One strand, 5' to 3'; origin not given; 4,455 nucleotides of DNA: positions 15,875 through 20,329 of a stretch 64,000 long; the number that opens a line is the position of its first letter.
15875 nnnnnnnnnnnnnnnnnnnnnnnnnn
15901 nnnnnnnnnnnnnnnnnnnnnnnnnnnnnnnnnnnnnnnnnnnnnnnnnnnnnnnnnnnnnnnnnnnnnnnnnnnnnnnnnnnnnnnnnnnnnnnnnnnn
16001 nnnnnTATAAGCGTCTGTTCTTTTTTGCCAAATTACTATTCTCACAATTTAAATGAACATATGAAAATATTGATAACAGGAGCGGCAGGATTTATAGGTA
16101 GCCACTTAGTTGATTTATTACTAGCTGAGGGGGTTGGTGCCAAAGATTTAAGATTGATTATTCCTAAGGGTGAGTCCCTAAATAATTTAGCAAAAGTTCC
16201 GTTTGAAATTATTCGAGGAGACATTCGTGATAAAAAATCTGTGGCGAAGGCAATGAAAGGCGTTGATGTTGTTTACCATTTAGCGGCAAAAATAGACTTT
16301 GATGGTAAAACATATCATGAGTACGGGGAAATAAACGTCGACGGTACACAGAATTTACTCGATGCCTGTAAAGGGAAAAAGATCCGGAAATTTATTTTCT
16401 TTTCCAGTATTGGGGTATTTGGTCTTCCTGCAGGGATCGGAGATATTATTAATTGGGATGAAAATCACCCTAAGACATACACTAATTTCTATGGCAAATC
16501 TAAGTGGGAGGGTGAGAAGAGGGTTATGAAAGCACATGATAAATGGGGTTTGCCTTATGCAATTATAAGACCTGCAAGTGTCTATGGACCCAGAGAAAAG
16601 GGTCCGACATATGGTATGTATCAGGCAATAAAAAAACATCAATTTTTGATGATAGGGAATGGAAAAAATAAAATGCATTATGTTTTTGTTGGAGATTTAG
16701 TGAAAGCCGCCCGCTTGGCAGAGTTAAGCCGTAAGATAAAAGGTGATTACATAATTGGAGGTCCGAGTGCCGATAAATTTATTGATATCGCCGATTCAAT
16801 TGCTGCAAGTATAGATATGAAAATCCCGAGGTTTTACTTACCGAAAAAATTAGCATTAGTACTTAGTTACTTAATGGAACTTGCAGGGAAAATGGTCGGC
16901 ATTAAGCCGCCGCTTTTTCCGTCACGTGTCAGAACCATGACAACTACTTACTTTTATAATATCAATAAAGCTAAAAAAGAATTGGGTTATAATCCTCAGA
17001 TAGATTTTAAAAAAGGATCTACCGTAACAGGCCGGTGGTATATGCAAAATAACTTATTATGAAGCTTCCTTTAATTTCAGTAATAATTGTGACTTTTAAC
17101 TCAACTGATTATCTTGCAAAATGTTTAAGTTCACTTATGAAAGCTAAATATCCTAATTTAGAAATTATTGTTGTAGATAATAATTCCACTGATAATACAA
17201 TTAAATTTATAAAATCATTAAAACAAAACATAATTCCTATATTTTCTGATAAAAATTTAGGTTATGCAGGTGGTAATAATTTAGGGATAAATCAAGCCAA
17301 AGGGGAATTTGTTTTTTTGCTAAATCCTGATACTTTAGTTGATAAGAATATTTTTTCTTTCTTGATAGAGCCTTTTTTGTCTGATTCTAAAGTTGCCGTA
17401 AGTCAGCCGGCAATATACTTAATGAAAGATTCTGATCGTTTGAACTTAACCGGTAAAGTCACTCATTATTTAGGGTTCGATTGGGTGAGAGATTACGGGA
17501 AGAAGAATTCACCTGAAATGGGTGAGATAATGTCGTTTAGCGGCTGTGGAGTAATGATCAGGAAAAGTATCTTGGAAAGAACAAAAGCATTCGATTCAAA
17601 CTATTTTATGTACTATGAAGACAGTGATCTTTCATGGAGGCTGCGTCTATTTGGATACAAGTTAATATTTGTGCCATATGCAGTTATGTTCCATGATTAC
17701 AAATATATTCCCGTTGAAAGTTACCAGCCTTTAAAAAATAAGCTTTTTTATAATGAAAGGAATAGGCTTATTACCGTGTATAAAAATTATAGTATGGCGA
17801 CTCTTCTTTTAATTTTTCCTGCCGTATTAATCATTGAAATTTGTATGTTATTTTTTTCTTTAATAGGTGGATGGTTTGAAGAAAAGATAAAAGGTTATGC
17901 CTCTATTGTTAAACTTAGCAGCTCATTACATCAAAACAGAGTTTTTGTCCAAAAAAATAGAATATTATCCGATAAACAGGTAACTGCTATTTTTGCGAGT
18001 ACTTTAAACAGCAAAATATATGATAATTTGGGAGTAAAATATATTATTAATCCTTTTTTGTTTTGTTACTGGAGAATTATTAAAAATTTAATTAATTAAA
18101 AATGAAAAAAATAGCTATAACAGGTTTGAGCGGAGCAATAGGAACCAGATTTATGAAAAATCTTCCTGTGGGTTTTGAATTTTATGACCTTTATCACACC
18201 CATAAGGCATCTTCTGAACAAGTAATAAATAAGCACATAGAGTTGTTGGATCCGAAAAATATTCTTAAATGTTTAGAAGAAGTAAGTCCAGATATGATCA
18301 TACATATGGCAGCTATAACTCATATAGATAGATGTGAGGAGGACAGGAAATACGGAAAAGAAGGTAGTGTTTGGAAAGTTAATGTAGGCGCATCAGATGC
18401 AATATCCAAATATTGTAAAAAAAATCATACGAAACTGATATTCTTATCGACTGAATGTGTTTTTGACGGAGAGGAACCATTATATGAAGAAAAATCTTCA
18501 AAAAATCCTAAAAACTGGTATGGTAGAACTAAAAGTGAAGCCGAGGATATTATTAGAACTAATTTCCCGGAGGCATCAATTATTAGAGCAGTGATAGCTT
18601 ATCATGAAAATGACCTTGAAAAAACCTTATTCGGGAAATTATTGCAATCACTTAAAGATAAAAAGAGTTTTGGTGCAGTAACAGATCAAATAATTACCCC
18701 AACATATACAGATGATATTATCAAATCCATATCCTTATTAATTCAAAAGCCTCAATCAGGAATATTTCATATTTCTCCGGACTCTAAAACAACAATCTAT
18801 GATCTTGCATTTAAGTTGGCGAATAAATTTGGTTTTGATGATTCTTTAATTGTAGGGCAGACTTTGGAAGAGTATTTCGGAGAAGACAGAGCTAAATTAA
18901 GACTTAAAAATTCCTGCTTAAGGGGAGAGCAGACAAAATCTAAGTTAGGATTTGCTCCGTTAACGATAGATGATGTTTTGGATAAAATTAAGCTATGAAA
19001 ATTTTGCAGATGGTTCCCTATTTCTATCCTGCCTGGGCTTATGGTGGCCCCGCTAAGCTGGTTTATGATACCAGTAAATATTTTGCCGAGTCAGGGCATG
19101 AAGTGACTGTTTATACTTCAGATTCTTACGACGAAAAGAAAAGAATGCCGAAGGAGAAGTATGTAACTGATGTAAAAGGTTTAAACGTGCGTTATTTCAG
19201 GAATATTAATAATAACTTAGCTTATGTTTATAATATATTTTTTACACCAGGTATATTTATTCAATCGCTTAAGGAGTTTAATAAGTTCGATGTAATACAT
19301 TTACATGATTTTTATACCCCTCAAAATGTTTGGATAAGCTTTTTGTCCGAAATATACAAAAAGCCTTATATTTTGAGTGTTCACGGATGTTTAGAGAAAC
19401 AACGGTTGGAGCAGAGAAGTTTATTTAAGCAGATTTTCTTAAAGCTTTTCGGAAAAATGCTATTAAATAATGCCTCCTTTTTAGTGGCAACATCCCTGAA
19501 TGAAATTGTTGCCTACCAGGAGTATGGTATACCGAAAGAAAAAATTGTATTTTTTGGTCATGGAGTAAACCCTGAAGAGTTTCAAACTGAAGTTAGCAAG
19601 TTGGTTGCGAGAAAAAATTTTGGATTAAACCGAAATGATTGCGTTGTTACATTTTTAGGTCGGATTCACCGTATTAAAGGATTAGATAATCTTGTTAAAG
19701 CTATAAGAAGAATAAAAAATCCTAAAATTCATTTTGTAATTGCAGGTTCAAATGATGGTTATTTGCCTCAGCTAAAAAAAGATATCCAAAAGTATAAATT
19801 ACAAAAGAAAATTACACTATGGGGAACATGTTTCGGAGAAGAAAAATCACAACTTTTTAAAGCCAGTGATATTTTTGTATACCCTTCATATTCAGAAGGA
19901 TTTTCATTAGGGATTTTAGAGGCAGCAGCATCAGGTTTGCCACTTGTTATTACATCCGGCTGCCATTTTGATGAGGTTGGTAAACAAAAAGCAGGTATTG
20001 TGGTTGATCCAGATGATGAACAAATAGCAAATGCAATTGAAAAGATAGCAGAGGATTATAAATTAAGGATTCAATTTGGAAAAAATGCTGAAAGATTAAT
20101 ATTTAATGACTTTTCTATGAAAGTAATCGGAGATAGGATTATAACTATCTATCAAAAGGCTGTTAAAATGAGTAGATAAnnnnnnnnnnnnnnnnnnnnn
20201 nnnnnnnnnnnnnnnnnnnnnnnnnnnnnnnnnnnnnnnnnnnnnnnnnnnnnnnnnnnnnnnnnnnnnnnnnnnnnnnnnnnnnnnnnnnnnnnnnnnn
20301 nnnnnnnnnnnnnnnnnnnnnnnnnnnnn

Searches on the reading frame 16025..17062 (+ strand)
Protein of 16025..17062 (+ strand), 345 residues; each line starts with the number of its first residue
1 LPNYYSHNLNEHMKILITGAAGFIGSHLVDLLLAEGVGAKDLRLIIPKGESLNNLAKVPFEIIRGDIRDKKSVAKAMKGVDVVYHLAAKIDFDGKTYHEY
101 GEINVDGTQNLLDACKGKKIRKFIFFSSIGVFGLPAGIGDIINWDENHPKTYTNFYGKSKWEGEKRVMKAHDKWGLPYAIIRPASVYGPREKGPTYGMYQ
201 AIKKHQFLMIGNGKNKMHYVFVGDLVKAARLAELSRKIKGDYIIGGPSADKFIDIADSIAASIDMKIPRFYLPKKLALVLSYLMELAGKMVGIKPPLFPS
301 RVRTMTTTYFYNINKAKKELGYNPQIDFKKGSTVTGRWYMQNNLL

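Call 3: search_protein_families(library=pfam, proteins=[window:16025-17062:+], max_evalue=1)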
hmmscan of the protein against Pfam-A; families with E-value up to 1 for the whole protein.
window:16025-17062:+ (345 aa): 11 families
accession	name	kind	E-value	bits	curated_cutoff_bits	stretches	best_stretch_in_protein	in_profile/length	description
PF01370.27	Epimerase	-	2.1e-40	139.1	20.9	1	15-234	1-226/240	NAD dependent epimerase/dehydratase family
PF01073.25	3Beta_HSD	-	8.3e-39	133.7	22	1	16-232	1-228/280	3-beta hydroxysteroid dehydrogenase/isomerase family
PF16363.11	GDP_Man_Dehyd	-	1.7e-33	117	27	1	16-331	1-328/332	GDP-mannose 4,6 dehydratase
PF07993.18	NAD_binding_4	-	1.4e-27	97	20.1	2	70-221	79-239/258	Male sterility protein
PF13460.12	NAD_binding_10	-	5.4e-19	69.2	27.2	1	19-190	1-150/184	NAD(P)H-binding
PF04321.23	RmlD_sub_bind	-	9.5e-19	68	27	1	13-209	1-174/287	RmlD substrate binding domain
PF02719.21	Polysacc_synt_2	-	2.6e-12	47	20.2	1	15-128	1-128/293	Polysaccharide biosynthesis protein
PF05368.20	NmrA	-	4e-11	43.5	27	1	13-128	3-106/298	NmrA-like family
PF08659.16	KR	-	2.2e-05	24.9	22.6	1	15-130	3-138/180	KR domain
PF00056.29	Ldh_1_N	-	0.0043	17.5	27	1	13-113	1-103/141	lactate/malate dehydrogenase, NAD binding domain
PF00106.31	adh_short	-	0.079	12.9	26.6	1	15-82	3-73/195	short chain dehydrogenase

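Call 27: search_protein_families(library=ncbifam, proteins=[window:16025-17062:+], max_evalue=0.00001)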
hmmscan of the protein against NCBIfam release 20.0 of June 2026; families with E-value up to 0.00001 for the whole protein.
window:16025-17062:+ (345 aa): 31 families (the best 25 are shown)
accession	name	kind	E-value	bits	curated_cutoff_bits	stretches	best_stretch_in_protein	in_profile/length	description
TIGR03466.1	HpnA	hypoth_equivalog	1.2e-44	152.6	367.65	1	13-341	1-323/327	hopanoid-associated sugar epimerase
NF042423.1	oxyalk_red_Shew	equivalog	3.9e-36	124.8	580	1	12-331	8-327/331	2-alkyl-3-oxoalkanoate reductase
TIGR04180.1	EDH_00030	hypoth_equivalog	6.2e-34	117.4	475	1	15-263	1-256/297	NAD-dependent 4,6-dehydratase LegB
NF042422.1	oxyalk_red_OleD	equivalog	2.4e-32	112.6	580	1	13-332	1-321/329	2-alkyl-3-oxoalkanoate reductase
TIGR01181.1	dTDP_gluc_dehyt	equivalog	1.3e-26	93.5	365.1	1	14-343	1-315/321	dTDP-glucose 4,6-dehydratase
NF052578.1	StrlDmthSdmBMthl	equivalog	2.5e-26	93.2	600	1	13-324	1-308/328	sterol demethylase protein SdmB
TIGR01746.1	Thioester-redct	subfamily_domain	4.3e-21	75.6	213.35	1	77-193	86-202/371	thioester reductase domain-containing protein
TIGR01179.1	galE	equivalog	8.8e-21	74.1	262.3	1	14-193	1-183/332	UDP-glucose 4-epimerase GalE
NF043036.1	ErythonDh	equivalog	5.7e-18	65.2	325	1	13-140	1-139/321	D-erythronate dehydrogenase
TIGR02197.1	heptose_epim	equivalog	1.9e-17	63.4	274.6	1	15-273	1-272/316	ADP-glyceromanno-heptose 6-epimerase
NF007582.0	PRK10217.1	equivalog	1.8e-14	53.7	698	1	14-343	3-335/355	dTDP-glucose 4,6-dehydratase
NF005539.0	PRK07201.1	equivalog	1.9e-14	53.4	549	1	13-193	1-184/657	SDR family oxidoreductase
TIGR02622.1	CDP_4_6_dhtase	equivalog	7.7e-13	48.3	278.45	1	12-122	4-122/352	CDP-glucose 4,6-dehydratase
NF041293.1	G6PDh_Azf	equivalog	1.6e-12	47.4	400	1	14-134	4-124/252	NAD-dependent glucose-6-phosphate dehydrogenase Azf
NF007490.0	PRK10084.1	subfamily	1.7e-12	47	649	0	13-116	1-112/361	dTDP-glucose 4,6-dehydratase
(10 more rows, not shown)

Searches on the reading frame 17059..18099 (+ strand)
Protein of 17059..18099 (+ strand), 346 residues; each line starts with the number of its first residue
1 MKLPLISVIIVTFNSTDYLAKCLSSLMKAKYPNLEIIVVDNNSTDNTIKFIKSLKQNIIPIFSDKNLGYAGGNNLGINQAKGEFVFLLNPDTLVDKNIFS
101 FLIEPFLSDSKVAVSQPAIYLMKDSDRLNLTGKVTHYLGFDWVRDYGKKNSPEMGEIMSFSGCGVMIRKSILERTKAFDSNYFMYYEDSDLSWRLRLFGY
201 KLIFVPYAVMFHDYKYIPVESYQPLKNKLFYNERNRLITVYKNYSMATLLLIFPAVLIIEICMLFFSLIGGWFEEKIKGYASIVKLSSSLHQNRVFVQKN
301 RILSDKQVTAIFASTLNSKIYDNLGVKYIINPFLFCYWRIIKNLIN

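Call 3: search_protein_families(library=pfam, proteins=[window:17059-18099:+], max_evalue=1)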
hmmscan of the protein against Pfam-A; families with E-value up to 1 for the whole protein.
window:17059-18099:+ (346 aa): 5 families
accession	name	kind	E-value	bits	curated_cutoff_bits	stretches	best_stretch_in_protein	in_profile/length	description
PF00535.33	Glycos_transf_2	-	6e-29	101.6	23.3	1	7-174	1-166/168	Glycosyl transferase family 2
PF13641.12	Glyco_tranf_2_3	-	2e-18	67.7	27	1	6-236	3-226/230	Glycosyltransferase like family 2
PF10111.15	Glyco_tranf_2_2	-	3e-11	43.8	27.3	1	10-245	4-251/276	Glycosyltransferase like family 2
PF13632.12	Glyco_trans_2_3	-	1.1e-10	42.1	27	1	85-266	2-181/198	Glycosyl transferase family group 2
PF19498.4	DUF6033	-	0.15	12.3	25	1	26-47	13-34/205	Protein of unknown function (DUF6033)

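Call 43: search_protein_families(library=ncbifam, proteins=[window:17059-18099:+], max_evalue=0.0001)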
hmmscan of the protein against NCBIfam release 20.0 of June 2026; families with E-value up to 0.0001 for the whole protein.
window:17059-18099:+ (346 aa): 21 families
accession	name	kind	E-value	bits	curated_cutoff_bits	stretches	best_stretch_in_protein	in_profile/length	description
TIGR03937.1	PgaC_IcaA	equivalog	5.2e-28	98.1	422.3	1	3-211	44-249/407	poly-beta-1,6-N-acetyl-D-glucosamine synthase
TIGR03965.1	mycofact_glyco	equivalog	2.5e-18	66.2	280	1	6-215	76-283/467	mycofactocin biosynthesis glycosyltransferase MftF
NF041875.1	EPS_EpsD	equivalog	1.6e-17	63.9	370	1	6-215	1-209/325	exopolysaccharide biosynthesis glycosyltransferase EpsD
TIGR04283.1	glyco_like_mftF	equivalog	1.1e-16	61.1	182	1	6-215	1-188/221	TIGR04283 family arsenosugar biosynthesis glycosyltransferase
NF007482.0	PRK10073.1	equivalog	2e-15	56.6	423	1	4-109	6-113/334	glycosyltransferase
TIGR01556.1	rhamnosyltran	subfamily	2.5e-15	56.4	200.55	1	11-237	1-233/281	rhamnosyltransferase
NF047683.1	TeichurnBiosyTuaG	equivalog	3.8e-15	56.2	400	1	3-115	5-119/252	teichuronic acid biosynthesis protein TuaG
NF050050.1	ProtGlycPglI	equivalog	2.9e-14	53.2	500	1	4-103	2-105/306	GalNAc(5)-diNAcBac-PP-undecaprenol beta-1,3-glucosyltransferase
NF038299.1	EPS_HpsN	equivalog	7.5e-14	51.4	425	1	4-212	1-220/317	hormogonium polysaccharide biosynthesis glycosyltransferase HpsN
TIGR03111.1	glyc2_xrt_Gpos1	hypoth_equivalog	1.3e-13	50.6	363.95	1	2-213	47-267/439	TIGR03111 family XrtG-associated glycosyltransferase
NF038302.1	EPS_HpsE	equivalog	6.9e-11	41.7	300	1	6-97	3-102/307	hormogonium polysaccharide biosynthesis glycosyltransferase HpsE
NF050113.1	gal_furan_GlfT1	equivalog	2.6e-10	40.1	330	1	7-199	2-193/290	galactofuranosyltransferase GlfT1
NF045692.1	OglycostaseCruG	equivalog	4.8e-09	35.6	600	1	4-205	41-248/386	2'-O-glycosyltransferase CruG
TIGR04009.1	wcaE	equivalog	6.6e-08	32.1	369.2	1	5-115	2-116/248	colanic acid biosynthesis glycosyltransferase WcaE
NF053739.1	GlytfEpsEBac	equivalog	1.2e-07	31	450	1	4-86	1-87/265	glycosyltransferase EpsE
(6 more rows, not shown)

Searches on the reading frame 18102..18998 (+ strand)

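Call 17: search_protein_families(library=pfam, proteins=[window:18102-18998:+], max_evalue=0.001)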
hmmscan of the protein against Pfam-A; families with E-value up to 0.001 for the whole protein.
window:18102-18998:+ (298 aa): 6 families
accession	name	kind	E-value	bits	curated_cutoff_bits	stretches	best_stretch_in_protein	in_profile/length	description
PF04321.23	RmlD_sub_bind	-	1.8e-45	155.6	27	1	3-286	2-271/287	RmlD substrate binding domain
PF01370.27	Epimerase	-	1.6e-17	64.2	20.9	1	4-163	1-169/240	NAD dependent epimerase/dehydratase family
PF16363.11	GDP_Man_Dehyd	-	1.1e-09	38.7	27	1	35-164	48-176/332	GDP-mannose 4,6 dehydratase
PF07993.18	NAD_binding_4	-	2.2e-07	30.7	20.1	1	64-163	90-204/258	Male sterility protein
PF01073.25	3Beta_HSD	-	7.1e-06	25.7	22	1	7-152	3-158/280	3-beta hydroxysteroid dehydrogenase/isomerase family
PF02719.21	Polysacc_synt_2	-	1.4e-05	24.9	20.2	1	46-119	61-130/293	Polysaccharide biosynthesis protein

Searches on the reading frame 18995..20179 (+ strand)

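Call 17: search_protein_families(library=pfam, proteins=[window:18995-20179:+], max_evalue=0.001)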
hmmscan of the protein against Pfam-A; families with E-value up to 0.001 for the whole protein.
window:18995-20179:+ (394 aa): 8 families
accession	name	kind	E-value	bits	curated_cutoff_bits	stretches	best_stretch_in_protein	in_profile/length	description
PF00534.26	Glycos_transf_1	-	4.8e-34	117.8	26.4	1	206-366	6-170/172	Glycosyl transferases group 1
PF13692.12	Glyco_trans_1_4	-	3.7e-29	102.2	27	1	217-354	3-142/142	Glycosyl transferases group 1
PF13439.12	Glyco_transf_4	-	1.4e-20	74.5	28.5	1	16-194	1-169/170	Glycosyltransferase Family 4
PF20706.3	GT4-conflict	-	1.2e-11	44.7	26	1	213-357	195-360/385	Family 4 Glycosyltransferase in conflict systems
PF13579.12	Glyco_trans_4_4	-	4.1e-11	43.9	29.7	1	17-187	1-155/158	Glycosyl transferase 4-like domain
PF13524.12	Glyco_trans_1_2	-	2.2e-05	24.9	25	1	233-376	5-136/144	Glycosyl transferase-like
PF08323.17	Glyco_transf_5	-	0.00015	22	22.7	0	3-132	2-168/239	Starch synthase catalytic domain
PF13477.12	Glyco_trans_4_2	-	0.00082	20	23.4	0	27-148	17-125/139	Glycosyl transferase 4-like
